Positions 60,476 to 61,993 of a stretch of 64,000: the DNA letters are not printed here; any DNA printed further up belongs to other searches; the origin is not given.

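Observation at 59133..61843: Tightly coupled operon: extended GTP-cyclohydrolase-II-like / type-2 OMP-decarboxylase-like / guanylate-kinase-like, without rib or pyr context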

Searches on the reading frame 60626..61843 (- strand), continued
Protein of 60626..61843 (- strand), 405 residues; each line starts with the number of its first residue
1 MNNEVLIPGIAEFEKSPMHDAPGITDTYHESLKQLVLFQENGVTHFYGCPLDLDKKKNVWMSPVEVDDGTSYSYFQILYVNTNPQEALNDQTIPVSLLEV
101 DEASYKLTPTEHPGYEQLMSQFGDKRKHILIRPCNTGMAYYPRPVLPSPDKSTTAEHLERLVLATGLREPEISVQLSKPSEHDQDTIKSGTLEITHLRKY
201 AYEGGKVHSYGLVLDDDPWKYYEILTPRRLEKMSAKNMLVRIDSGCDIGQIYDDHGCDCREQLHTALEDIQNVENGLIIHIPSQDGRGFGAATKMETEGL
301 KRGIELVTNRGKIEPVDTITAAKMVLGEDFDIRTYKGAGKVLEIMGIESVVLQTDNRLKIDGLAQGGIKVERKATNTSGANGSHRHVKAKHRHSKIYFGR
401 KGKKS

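Call 49: search_solved_structures(query=L010:976-1608:+, max_evalue=1, show_alignments=1)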
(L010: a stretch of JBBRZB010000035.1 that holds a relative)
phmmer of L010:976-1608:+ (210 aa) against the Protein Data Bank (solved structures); distinct sequences matched with E-value up to 1: 107 (the best 60 are shown).
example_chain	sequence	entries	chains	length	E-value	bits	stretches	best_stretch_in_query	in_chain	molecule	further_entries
1bko_A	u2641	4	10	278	1.1e-08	38.3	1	92-203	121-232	THYMIDYLATE SYNTHASE A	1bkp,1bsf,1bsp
1b02_A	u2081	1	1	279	1.1e-08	38.2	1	92-203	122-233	PROTEIN (THYMIDYLATE SYNTHASE)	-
3uwl_A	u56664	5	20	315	2.8e-07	33.6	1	114-202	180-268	Thymidylate synthase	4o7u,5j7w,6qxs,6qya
4dq1_A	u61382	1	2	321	5.5e-07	32.7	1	114-208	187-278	Thymidylate synthase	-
1tsx_A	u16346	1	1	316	1.3e-06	31.4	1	91-202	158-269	THYMIDYLATE SYNTHASE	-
9iqu_A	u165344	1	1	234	1.9e-06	30.9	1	120-200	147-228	Thymidylate synthase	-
9iqc_A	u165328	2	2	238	1.9e-06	30.9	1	120-200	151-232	Thymidylate synthase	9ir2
1tsv_A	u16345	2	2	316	2.4e-06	30.6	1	101-202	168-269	THYMIDYLATE SYNTHASE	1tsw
1tsy_A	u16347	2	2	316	3.1e-06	30.2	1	111-202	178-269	THYMIDYLATE SYNTHASE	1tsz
1bp0_A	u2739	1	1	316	3.5e-06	30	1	112-202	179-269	PROTEIN (THYMIDYLATE SYNTHASE)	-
1tda_A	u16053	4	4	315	3.6e-06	30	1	112-202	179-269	THYMIDYLATE SYNTHASE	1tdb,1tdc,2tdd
1lca_A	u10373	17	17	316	3.6e-06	30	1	112-202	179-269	THYMIDYLATE SYNTHASE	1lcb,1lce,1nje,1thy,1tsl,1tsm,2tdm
1bp6_A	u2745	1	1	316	3.7e-06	29.9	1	114-202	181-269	PROTEIN (THYMIDYLATE SYNTHASE)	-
1vzb_A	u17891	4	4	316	3.7e-06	29.9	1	113-202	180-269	THYMIDYLATE SYNTHASE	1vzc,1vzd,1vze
1vza_A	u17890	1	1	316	3.7e-06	29.9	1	113-202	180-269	THYMIDYLATE SYNTHASE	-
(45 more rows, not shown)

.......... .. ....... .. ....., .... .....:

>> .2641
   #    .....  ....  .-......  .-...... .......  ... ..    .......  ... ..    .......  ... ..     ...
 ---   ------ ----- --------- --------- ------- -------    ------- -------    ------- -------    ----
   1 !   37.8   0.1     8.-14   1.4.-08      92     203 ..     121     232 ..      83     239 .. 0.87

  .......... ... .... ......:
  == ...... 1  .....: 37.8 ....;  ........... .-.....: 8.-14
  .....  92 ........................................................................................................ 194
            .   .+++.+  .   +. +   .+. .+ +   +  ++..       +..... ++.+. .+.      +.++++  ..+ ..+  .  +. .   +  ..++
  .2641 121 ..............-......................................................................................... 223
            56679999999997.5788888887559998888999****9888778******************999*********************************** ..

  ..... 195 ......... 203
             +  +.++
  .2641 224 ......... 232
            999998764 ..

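Call 54: search_protein_families(library=pfam, proteins=[P0140, P0138, P0088, P0197, P0200, P0223, P0170, P0179, P0188, P0133], max_evalue=0.001)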
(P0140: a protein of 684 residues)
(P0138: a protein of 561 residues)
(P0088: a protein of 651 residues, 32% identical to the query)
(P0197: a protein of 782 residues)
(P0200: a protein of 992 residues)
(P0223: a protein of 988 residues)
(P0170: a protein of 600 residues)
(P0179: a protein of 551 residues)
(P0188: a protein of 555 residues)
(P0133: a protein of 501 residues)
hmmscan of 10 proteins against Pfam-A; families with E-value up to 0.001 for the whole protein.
P0140 (684 aa): 1 family
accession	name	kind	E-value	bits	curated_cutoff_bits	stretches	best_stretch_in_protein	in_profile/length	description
PF00925.25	GTP_cyclohydro2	-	9.3e-13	48.5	23.3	1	543-683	38-162/165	GTP cyclohydrolase II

P0138 (561 aa): 1 family
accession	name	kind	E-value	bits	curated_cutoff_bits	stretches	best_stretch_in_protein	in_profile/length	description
PF00925.25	GTP_cyclohydro2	-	4.7e-10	39.7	23.3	1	384-520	32-156/165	GTP cyclohydrolase II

P0088 (651 aa): 2 families
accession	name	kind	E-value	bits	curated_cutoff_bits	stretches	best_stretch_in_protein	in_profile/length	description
PF00925.25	GTP_cyclohydro2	-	2.6e-16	60.1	23.3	1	495-648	28-162/165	GTP cyclohydrolase II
PF12252.14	SidE_PDE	-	2e-10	41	25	1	21-236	5-224/226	SidE phosphodiesterase (PDE) domain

P0197 (782 aa): 3 families
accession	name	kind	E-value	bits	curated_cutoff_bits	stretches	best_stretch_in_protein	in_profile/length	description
PF00925.25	GTP_cyclohydro2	-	1.8e-22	80.1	23.3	1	59-235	7-161/165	GTP cyclohydrolase II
PF00215.30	OMPdecase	-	1.5e-19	71.2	27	1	313-551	4-219/221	Orotidine 5'-phosphate decarboxylase / HUMPS family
PF00625.27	Guanylate_kin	-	1.6e-15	57.7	25.2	1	582-738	5-164/182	Guanylate kinase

P0200 (992 aa): 1 family
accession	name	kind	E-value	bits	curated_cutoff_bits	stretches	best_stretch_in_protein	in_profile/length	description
PF00925.25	GTP_cyclohydro2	-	9.6e-81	269.6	23.3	3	787-921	31-162/165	GTP cyclohydrolase II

P0223 (988 aa): 1 family
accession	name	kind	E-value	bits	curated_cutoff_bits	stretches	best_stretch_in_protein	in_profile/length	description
PF00925.25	GTP_cyclohydro2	-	2.2e-80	268.5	23.3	3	32-159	28-161/165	GTP cyclohydrolase II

P0170 (600 aa): 1 family
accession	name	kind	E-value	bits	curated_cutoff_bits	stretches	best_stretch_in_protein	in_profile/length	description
PF00925.25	GTP_cyclohydro2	-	3.2e-94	313.5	23.3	2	83-241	7-163/165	GTP cyclohydrolase II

P0179 (551 aa): 2 families
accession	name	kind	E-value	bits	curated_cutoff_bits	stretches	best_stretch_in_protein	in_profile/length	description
PF00925.25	GTP_cyclohydro2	-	6.9e-26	91.2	23.3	1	60-234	8-165/165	GTP cyclohydrolase II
PF00215.30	OMPdecase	-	2.1e-18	67.5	27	1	287-517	4-209/221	Orotidine 5'-phosphate decarboxylase / HUMPS family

P0188 (555 aa): 1 family
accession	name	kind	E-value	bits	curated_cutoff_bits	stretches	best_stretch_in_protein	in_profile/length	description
PF00925.25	GTP_cyclohydro2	-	3.2e-76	254.9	23.3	2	328-508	5-161/165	GTP cyclohydrolase II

P0133 (501 aa): 1 family
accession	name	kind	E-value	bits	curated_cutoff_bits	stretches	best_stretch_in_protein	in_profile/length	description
PF00925.25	GTP_cyclohydro2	-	2.1e-16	60.4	23.3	1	295-421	39-155/165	GTP cyclohydrolase II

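Call 55: list_cluster_members(proteins=[P0197, P0179, P0205, P0208, P0229, P0088, P0140, P0165, P0166, P0171])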
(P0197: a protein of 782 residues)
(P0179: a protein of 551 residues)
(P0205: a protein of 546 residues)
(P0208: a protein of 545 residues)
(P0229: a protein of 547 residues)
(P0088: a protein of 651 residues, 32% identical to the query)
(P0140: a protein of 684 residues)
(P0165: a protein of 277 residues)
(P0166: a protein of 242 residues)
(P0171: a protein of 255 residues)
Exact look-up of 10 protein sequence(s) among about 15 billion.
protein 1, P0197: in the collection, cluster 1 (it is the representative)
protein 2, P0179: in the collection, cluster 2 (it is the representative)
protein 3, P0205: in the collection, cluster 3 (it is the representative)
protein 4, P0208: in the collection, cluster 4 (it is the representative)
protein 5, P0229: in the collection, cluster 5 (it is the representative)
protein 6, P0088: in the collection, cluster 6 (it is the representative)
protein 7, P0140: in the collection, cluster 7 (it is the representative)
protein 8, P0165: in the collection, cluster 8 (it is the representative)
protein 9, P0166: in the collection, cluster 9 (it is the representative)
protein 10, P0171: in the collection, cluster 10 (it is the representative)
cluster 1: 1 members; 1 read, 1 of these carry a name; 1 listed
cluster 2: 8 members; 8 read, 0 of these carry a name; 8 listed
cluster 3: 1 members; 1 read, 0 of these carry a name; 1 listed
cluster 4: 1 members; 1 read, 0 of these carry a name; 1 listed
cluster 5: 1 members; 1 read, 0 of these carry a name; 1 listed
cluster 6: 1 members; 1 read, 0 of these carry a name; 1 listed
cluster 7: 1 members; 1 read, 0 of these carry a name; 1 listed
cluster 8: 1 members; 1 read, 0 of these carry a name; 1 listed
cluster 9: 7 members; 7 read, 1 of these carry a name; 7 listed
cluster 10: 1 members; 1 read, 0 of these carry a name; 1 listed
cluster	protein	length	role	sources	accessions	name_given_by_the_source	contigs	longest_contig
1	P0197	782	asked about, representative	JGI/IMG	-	orotidine-5'-phosphate decarboxylase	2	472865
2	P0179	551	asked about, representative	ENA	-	-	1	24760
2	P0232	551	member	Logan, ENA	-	-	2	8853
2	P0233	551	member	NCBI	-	-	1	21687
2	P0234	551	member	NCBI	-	-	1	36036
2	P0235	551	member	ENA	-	-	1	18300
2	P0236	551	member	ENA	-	-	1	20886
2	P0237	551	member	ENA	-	-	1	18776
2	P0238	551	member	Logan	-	-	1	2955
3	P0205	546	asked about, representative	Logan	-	-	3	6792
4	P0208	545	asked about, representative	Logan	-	-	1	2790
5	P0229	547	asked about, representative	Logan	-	-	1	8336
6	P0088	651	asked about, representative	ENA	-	-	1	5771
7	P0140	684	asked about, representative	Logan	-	-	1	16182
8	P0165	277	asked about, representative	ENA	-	-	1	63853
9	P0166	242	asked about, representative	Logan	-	-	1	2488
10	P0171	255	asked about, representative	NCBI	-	-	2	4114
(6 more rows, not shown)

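Call 56: find_encoding_contigs(protein=P0197, flank=8000, max_places=2)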
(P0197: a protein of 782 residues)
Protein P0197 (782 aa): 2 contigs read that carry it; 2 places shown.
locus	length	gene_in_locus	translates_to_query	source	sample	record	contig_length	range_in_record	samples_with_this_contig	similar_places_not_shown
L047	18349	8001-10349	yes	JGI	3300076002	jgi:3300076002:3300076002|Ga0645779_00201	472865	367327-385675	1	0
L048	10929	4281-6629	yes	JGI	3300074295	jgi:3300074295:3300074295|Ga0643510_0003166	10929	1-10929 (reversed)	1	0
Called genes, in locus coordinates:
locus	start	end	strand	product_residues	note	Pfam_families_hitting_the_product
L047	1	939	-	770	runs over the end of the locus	PF21132:MFD_D3, PF02559:CarD_TRCF_RID, PF00176:SNF2-rel_dom (weak), PF00270:DEAD, PF04851:ResIII, PF00271:Helicase_C, PF03461:TRCF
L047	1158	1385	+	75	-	-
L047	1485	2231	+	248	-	PF12746:GNAT_acetyltran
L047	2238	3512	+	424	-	PF13353:Fer4_12, PF04055:Radical_SAM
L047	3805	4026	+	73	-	-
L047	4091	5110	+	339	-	PF04055:Radical_SAM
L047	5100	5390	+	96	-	-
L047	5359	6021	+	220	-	PF01209:Ubie_methyltran (weak), PF02353:CMAS (weak), PF13847:Methyltransf_31, PF08241:Methyltransf_11, PF08242:Methyltransf_12 (weak), PF13649:Methyltransf_25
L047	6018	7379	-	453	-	PF01871:AMMECR1, PF01875:Memo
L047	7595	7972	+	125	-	-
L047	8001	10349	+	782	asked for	PF00925:GTP_cyclohydro2, PF00215:OMPdecase, PF00625:Guanylate_kin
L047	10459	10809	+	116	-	-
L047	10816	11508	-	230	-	-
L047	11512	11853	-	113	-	-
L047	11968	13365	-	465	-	-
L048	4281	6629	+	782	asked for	PF00925:GTP_cyclohydro2, PF00215:OMPdecase, PF00625:Guanylate_kin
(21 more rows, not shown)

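Call 57: find_encoding_contigs(protein=P0179, flank=8000, max_places=2)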
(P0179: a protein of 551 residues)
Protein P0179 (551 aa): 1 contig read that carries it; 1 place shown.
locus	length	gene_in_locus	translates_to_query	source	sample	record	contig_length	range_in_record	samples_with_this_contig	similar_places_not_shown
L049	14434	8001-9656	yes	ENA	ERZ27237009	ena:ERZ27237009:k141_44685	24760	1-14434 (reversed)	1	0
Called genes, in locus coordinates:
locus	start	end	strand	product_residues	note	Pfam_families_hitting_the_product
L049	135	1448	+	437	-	PF00324:AA_permease, PF13520:AA_permease_2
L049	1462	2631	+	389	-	PF01926:MMR_HSR1, PF02421:FeoB_N (weak), PF08438:YGR210-like_G4, PF02824:TGS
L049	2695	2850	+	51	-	PF03911:Sec61_beta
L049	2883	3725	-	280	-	-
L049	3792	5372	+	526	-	PF03853:YjeF_N, PF01256:Carb_kinase, PF02110:HK (weak), PF08543:Phos_pyr_kin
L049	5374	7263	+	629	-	PF03485:Arg_tRNA_synt_N, PF00750:tRNA-synt_1d, PF05746:DALR_1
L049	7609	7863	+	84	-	-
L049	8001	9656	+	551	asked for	PF00925:GTP_cyclohydro2, PF00215:OMPdecase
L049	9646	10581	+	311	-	PF00625:Guanylate_kin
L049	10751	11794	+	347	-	-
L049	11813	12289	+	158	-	PF04312:DUF460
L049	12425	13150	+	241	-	-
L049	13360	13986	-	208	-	-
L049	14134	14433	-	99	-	?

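Call 68: find_related_loci(query=A1, collection=viral_contigs, flank=8000)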
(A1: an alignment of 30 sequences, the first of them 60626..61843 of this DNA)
Query A1 (405 aa) in viral_contigs; peptide patterns used: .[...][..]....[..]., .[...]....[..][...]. (x = any residue, [..] = any of these).
12 stretches matched a pattern, but none encodes a relative of the query by tblastn (E <= 1e-3).

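Call 76: find_related_loci(query=A4, collection=metagenome_contigs, flank=8000)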
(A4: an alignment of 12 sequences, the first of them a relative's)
Query A4 (227 aa) in metagenome_contigs; peptide patterns used: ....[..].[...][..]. (x = any residue, [..] = any of these).
110 stretches matched a pattern; 55 encode a relative of the query (tblastn E <= 1e-3); 55 distinct loci.
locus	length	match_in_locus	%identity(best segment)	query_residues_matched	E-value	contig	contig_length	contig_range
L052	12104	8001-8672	70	1-222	4e-104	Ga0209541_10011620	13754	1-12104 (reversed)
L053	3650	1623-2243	41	23-225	1e-48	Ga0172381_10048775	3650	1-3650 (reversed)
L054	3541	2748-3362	40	24-223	3e-47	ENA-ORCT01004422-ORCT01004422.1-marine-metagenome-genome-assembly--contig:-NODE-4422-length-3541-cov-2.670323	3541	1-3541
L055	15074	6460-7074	41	24-222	1e-46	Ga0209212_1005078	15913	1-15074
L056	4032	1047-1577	45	40-210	2e-46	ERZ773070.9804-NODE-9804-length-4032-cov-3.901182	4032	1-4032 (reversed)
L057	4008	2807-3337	45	40-210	2e-46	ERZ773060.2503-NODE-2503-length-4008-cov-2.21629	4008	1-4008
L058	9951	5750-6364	41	24-222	1e-46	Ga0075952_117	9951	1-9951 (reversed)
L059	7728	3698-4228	45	40-210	2e-46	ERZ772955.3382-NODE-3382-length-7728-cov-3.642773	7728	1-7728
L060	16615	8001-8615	41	24-222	1e-46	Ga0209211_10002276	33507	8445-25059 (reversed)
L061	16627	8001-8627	42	24-226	3e-46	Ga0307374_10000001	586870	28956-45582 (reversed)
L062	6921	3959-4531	42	38-222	4e-46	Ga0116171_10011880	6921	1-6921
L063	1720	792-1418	41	24-226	3e-46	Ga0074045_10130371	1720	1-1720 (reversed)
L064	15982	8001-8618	39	24-223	1e-44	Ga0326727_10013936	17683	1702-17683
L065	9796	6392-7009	41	24-223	1e-44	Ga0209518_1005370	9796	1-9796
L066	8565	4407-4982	42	38-223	6e-44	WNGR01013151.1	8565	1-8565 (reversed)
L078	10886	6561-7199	39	16-223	9e-41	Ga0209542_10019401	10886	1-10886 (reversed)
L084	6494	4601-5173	41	39-223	1e-39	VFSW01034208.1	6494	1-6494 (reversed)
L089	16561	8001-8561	41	37-221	9e-39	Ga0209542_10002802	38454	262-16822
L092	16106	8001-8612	37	27-224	3e-38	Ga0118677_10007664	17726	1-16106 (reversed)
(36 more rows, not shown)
